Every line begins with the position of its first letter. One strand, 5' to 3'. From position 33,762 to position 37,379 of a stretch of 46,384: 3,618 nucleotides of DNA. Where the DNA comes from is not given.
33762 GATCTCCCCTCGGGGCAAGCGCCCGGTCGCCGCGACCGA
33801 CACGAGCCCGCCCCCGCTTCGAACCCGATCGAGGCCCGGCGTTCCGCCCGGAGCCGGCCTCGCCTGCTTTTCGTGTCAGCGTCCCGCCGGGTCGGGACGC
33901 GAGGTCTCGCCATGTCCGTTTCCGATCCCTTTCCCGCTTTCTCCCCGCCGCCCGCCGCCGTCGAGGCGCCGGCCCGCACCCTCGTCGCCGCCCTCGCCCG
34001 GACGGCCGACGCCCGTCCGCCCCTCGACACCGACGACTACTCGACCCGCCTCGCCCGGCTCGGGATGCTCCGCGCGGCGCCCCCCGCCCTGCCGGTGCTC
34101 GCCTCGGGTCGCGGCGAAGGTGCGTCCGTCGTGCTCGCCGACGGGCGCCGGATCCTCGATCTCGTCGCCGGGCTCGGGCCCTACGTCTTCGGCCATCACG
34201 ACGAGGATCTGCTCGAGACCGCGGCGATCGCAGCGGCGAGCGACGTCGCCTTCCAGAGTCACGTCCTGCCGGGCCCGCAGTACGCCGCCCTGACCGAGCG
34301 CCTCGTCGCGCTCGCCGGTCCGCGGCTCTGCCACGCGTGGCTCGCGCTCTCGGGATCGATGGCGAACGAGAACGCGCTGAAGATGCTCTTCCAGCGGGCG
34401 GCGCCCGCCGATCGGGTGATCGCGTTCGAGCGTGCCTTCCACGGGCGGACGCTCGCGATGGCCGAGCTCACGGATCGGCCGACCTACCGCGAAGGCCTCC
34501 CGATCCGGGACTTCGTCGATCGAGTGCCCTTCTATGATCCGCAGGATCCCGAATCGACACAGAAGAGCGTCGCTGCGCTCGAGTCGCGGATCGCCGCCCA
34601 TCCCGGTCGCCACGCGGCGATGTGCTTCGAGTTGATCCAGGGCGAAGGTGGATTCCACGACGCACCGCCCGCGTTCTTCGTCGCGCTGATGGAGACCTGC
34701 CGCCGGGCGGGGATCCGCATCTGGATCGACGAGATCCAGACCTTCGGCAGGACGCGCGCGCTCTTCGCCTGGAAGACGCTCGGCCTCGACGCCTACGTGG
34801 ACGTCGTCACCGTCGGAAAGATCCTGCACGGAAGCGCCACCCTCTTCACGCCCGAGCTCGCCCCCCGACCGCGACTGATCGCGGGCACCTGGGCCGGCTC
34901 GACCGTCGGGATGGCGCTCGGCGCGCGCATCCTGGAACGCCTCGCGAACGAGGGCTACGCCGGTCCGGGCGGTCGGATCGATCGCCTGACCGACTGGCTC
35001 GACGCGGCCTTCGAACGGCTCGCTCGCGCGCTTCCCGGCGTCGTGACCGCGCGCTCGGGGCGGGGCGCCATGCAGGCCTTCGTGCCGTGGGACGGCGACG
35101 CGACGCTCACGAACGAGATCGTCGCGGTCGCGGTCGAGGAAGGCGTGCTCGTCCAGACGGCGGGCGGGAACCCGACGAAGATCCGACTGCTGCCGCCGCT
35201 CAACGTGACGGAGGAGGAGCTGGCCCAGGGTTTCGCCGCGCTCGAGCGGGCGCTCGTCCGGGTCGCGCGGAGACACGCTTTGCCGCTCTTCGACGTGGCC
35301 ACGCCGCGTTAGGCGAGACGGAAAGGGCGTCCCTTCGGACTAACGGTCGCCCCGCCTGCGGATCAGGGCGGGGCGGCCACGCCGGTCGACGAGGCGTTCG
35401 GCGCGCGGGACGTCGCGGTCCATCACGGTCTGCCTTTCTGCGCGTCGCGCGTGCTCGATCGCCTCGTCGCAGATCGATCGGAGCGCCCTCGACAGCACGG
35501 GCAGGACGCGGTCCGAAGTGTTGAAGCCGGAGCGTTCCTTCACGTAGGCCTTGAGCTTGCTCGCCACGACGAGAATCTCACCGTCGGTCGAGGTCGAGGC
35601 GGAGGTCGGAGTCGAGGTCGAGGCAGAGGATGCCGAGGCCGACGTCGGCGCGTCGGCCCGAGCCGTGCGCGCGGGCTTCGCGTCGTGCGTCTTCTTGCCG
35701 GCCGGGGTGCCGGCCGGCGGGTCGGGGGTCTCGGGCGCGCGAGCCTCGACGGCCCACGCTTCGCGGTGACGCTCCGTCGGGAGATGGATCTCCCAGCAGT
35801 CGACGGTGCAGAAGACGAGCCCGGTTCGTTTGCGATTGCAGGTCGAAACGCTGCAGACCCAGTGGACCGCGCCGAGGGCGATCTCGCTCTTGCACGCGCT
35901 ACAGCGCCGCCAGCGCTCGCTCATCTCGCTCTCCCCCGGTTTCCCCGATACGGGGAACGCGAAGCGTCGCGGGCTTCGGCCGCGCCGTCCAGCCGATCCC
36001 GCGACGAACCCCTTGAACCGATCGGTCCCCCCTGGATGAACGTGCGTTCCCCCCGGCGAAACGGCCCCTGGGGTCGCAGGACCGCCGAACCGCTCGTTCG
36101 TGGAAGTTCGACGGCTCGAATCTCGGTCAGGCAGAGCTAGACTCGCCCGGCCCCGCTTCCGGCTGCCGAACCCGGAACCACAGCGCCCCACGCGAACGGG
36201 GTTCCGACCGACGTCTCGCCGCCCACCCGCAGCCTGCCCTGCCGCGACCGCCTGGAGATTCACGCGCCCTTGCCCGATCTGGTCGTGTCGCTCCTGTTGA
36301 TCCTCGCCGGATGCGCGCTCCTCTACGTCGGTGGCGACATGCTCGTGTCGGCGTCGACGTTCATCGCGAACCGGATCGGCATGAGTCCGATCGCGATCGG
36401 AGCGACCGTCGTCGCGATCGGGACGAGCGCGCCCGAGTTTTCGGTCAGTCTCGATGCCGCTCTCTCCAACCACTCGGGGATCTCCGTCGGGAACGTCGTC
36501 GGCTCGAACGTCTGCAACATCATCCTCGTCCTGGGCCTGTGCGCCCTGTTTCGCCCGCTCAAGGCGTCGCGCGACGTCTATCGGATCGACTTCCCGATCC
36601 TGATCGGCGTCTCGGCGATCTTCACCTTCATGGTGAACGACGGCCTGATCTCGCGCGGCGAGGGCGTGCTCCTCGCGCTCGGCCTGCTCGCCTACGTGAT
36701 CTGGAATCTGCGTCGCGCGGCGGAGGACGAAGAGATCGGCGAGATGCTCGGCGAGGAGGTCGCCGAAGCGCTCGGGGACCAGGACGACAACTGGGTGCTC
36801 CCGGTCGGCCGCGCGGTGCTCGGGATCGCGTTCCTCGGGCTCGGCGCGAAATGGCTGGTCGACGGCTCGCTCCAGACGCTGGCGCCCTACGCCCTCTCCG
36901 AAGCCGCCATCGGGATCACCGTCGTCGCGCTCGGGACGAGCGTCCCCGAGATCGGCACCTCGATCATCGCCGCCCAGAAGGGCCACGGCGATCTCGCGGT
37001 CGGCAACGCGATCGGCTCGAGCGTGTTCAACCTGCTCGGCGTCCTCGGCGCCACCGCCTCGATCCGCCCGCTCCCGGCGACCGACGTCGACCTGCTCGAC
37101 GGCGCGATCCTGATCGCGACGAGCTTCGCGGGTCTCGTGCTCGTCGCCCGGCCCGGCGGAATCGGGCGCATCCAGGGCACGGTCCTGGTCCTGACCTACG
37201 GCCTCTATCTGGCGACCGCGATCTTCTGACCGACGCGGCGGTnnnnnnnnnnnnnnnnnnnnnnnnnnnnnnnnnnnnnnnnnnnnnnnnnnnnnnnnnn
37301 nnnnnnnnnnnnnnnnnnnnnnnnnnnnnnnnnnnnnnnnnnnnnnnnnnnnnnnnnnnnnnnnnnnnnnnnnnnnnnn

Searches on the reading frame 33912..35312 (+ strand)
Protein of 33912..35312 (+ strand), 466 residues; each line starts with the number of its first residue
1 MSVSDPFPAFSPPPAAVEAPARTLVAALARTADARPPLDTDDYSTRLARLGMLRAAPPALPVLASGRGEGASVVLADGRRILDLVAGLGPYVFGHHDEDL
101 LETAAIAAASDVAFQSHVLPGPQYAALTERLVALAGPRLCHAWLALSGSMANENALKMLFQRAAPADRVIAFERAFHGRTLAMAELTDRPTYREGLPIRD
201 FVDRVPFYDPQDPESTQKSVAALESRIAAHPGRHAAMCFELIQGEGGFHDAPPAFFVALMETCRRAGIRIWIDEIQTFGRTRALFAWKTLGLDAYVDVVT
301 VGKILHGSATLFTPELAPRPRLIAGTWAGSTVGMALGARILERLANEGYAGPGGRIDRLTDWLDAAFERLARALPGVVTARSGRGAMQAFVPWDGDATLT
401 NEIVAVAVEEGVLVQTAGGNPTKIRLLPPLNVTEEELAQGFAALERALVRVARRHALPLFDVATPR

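Call 3: search_protein_families(library=pfam, proteins=[window:33912-35312:+], max_evalue=0.01)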
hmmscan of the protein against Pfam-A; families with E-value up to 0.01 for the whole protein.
window:33912-35312:+ (466 aa): 1 family
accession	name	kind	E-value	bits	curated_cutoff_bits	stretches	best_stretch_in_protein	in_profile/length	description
PF00202.27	Aminotran_3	-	2.8e-52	178.2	30.5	1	63-448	11-403/403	Aminotransferase class-III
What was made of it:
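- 33912..35312 (+): Class-III aminotransferase, divergently transcribed. Conserved flank, not part of the module. Aminotran_3 at 2.8e-52 (call 3).
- Checked: Divergent gene at 33912-35312: Aminotran_3, 2.8e-52 (call 3).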

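Call 5: search_protein_families(library=ncbifam, proteins=[window:33912-35312:+], max_evalue=0.01)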
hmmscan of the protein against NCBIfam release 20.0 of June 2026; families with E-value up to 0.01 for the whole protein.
window:33912-35312:+ (466 aa): 67 families (the best 25 are shown)
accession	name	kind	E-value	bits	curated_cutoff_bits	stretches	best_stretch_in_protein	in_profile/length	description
TIGR00707.1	argD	subfamily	2e-44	152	410.05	1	64-448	12-380/381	acetylornithine/succinylornithine family transaminase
NF002874.0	PRK03244.1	equivalog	9e-44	149.8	457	1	60-451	24-395/399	acetylornithine transaminase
NF002325.0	PRK01278.1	subfamily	4.1e-42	144.2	372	1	64-453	16-391/395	acetylornithine transaminase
NF005692.0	PRK07495.1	equivalog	1.9e-41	142.1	724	1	66-451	27-422/425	4-aminobutyrate--2-oxoglutarate transaminase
TIGR00700.1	GABAtrnsam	equivalog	2.2e-40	138.6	506.65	1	66-448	20-418/420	4-aminobutyrate--2-oxoglutarate transaminase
NF005993.0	PRK08117.1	subfamily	3.2e-39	134.7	574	1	63-452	27-431/433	aspartate aminotransferase family protein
NF049976.1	AmadipTransam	equivalog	6e-39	134.1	650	1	66-450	19-414/416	2-aminoadipate transaminase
NF004426.0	PRK05769.1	equivalog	3.3e-38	131.6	552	1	63-449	38-438/441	acetyl ornithine aminotransferase family protein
NF003397.0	PRK04612.1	equivalog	2.5e-37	128.7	735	1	66-449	27-402/408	acetylornithine transaminase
NF004714.0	PRK06058.1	subfamily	3.3e-37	128.2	639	1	58-449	40-445/447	4-aminobutyrate--2-oxoglutarate transaminase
NF006733.0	PRK09264.1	subfamily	6e-35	120.6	438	1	67-453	27-419/425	diaminobutyrate--2-oxoglutarate transaminase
NF005272.0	PRK06777.1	equivalog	1.6e-34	119.2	725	1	67-449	28-420/421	4-aminobutyrate--2-oxoglutarate transaminase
NF002797.0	PRK02936.1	equivalog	1.9e-34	119.1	496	1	67-449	17-378/385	acetylornithine transaminase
TIGR02407.1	ectoine_ectB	equivalog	4.5e-33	114.5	552.2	1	67-448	23-410/412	diaminobutyrate--2-oxoglutarate transaminase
NF004624.0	PRK05964.1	equivalog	2.9e-31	108.5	494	1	65-449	30-423/427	adenosylmethionine--8-amino-7-oxononanoate transaminase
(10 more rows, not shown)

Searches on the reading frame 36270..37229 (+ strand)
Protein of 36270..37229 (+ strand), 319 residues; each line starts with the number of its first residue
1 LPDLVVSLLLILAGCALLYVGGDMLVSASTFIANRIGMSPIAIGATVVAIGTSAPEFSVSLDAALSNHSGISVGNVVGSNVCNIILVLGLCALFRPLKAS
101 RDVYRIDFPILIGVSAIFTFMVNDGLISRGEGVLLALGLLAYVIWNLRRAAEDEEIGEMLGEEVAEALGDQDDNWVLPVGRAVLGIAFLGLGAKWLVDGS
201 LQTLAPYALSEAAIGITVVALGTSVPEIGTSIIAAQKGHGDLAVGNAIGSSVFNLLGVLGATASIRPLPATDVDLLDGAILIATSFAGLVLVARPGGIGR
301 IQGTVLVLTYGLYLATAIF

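Call 8: search_protein_families(library=pfam, proteins=[window:36270-37229:+], max_evalue=0.0001)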
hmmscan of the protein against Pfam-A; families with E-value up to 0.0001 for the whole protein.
window:36270-37229:+ (319 aa): 1 family
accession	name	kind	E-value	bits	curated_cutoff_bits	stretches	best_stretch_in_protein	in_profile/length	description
PF01699.29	Na_Ca_ex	-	8.9e-55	185.2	24.9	2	7-146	2-149/151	Sodium/calcium exchanger protein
